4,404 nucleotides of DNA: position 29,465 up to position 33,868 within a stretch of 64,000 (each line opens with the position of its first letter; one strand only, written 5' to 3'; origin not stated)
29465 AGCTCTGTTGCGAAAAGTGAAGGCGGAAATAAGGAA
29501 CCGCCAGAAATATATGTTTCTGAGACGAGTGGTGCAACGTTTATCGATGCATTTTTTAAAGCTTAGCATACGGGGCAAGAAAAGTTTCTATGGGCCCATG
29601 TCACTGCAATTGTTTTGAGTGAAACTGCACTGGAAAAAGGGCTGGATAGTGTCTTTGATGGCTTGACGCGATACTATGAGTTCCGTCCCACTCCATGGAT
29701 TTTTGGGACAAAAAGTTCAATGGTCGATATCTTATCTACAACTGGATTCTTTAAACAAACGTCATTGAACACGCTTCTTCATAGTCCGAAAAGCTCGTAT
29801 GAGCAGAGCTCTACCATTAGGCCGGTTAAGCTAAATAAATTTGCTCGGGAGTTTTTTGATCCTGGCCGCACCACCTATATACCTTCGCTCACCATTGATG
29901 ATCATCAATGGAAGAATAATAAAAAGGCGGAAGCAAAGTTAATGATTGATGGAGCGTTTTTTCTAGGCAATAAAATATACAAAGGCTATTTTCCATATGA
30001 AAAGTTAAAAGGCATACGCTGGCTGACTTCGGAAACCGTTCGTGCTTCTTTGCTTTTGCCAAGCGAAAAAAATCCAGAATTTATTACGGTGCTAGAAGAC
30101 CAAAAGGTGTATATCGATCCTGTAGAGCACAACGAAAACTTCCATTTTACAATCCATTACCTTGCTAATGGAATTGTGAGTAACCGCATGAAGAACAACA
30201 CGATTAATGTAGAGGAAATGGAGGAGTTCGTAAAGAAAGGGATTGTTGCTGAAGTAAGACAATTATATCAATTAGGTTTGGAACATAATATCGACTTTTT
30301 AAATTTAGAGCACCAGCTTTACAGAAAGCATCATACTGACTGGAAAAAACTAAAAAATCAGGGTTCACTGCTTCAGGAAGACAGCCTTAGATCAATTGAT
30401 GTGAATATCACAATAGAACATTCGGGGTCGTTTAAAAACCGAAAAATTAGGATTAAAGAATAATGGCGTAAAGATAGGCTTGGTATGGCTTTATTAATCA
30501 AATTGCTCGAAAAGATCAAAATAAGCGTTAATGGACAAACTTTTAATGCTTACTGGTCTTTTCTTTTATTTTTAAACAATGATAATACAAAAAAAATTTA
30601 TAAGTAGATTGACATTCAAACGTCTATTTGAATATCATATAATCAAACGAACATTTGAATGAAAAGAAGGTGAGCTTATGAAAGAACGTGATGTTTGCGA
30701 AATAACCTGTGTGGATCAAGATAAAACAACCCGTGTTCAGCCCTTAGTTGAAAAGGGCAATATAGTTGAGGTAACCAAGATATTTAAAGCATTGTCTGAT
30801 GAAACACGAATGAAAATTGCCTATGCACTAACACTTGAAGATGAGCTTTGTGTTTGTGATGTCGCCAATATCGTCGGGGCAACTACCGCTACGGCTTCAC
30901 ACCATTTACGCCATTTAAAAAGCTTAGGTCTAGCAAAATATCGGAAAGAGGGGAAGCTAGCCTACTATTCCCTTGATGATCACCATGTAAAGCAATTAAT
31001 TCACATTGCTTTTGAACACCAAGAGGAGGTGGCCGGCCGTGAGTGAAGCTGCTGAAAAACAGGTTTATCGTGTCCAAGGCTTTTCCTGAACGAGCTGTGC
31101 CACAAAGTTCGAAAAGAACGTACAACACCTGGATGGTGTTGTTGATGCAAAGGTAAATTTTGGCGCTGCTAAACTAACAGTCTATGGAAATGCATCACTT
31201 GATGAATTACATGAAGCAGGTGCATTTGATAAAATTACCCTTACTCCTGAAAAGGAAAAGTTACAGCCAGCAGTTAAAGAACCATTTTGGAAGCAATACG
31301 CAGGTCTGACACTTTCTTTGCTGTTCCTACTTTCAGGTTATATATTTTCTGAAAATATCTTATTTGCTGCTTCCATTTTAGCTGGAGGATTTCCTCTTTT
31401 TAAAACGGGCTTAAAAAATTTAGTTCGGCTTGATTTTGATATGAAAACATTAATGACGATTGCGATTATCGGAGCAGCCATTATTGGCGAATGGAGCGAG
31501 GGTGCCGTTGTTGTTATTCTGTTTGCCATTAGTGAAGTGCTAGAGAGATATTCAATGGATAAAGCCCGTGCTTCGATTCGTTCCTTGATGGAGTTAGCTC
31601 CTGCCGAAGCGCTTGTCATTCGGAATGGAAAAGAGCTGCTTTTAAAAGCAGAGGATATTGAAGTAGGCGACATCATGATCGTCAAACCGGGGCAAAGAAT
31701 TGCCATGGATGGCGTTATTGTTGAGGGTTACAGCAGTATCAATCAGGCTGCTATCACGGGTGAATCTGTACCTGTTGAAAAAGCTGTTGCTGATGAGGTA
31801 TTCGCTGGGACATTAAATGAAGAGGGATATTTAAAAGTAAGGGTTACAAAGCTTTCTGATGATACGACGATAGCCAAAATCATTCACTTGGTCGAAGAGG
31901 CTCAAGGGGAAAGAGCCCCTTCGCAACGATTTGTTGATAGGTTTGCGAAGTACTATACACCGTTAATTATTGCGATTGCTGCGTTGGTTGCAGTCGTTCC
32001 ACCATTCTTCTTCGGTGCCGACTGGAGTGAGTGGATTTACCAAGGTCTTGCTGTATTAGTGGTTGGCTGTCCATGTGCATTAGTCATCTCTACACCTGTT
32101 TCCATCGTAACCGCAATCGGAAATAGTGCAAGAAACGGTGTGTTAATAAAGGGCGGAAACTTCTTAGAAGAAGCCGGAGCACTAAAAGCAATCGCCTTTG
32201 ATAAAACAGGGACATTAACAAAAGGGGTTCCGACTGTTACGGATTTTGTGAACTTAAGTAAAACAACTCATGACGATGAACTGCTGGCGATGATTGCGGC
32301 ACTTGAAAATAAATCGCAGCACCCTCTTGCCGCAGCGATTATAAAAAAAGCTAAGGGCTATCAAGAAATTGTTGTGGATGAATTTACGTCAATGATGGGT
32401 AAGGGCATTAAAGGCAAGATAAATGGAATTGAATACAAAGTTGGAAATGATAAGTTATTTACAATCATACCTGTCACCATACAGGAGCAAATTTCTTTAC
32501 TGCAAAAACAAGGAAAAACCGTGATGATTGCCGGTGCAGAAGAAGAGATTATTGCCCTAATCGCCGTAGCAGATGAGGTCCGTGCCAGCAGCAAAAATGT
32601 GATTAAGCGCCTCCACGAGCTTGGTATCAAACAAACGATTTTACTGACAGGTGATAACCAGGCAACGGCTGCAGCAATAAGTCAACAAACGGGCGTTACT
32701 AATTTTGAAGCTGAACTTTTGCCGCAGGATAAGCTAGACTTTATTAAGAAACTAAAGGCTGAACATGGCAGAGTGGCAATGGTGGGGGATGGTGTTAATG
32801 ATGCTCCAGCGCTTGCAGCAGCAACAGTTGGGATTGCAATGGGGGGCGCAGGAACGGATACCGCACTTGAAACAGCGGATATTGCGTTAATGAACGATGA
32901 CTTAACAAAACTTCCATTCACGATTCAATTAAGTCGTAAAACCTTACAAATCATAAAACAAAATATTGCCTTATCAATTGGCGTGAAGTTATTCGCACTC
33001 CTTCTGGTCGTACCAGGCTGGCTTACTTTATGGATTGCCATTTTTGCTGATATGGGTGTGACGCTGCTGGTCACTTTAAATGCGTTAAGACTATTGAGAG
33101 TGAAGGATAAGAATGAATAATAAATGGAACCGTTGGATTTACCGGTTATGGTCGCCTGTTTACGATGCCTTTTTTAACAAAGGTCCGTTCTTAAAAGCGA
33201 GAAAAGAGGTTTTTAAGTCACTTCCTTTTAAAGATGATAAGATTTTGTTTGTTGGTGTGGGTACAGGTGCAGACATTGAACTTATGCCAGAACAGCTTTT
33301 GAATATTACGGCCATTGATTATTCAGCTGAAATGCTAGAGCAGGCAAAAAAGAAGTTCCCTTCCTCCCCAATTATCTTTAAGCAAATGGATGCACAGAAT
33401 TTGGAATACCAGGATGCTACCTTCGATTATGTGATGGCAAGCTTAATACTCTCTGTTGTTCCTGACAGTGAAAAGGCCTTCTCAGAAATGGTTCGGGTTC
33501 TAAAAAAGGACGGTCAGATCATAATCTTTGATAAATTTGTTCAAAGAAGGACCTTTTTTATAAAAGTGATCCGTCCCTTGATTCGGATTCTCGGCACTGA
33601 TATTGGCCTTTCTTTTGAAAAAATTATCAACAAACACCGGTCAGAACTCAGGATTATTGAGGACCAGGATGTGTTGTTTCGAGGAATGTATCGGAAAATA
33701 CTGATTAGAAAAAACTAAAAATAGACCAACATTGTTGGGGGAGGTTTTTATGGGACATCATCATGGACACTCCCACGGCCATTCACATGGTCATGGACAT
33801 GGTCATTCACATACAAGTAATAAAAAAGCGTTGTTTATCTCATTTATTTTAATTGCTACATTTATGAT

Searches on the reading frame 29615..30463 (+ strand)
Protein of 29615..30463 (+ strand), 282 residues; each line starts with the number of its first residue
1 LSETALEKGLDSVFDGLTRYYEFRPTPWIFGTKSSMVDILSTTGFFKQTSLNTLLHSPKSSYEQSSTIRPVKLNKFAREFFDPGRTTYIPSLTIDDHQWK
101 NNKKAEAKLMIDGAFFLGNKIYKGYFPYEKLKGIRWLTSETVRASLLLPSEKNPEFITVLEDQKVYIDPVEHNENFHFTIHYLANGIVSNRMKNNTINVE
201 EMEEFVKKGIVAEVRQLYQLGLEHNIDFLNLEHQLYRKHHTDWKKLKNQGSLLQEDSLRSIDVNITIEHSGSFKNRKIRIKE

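Call 63: search_protein_families(library=pfam, proteins=[window:29615-30463:+], max_evalue=0.00001)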
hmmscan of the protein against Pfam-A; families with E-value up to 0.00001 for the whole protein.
window:29615-30463:+ (282 aa): 2 families
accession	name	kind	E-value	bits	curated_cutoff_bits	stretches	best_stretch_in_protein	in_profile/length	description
PF05504.16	Spore_GerAC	-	4.9e-16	59.8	23.6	1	114-271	4-167/167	Spore germination B3/ GerAC like, C-terminal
PF25198.1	Spore_GerAC_N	-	2.3e-13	50.8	27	1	2-94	85-176/176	Spore germination protein N-terminal domain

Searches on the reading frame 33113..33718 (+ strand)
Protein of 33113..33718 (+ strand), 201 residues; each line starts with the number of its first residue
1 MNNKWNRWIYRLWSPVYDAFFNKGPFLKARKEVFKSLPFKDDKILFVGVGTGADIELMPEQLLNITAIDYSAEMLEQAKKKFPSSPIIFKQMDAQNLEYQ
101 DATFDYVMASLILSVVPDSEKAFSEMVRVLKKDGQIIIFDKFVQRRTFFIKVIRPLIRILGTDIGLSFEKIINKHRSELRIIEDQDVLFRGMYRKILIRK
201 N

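Call 63: search_protein_families(library=pfam, proteins=[window:33113-33718:+], max_evalue=0.00001)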
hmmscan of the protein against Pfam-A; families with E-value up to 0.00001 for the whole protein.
window:33113-33718:+ (201 aa): 6 families
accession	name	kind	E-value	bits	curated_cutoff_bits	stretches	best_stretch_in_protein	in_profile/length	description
PF08241.18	Methyltransf_11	-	8.8e-23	81.2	21.2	1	47-138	3-95/95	Methyltransferase domain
PF13649.12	Methyltransf_25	-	2.4e-19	70.3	27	1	44-134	1-97/97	Methyltransferase domain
PF13847.12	Methyltransf_31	-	2.6e-14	53.6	27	1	40-139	3-110/145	Methyltransferase domain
PF08242.18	Methyltransf_12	-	4.4e-12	47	30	1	47-135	3-97/98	Methyltransferase domain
PF01209.24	Ubie_methyltran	-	4.4e-11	43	20.1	1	43-140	50-153/233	ubiE/COQ5 methyltransferase family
PF13489.12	Methyltransf_23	-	5.1e-09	36.5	27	1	38-138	20-116/164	Methyltransferase domain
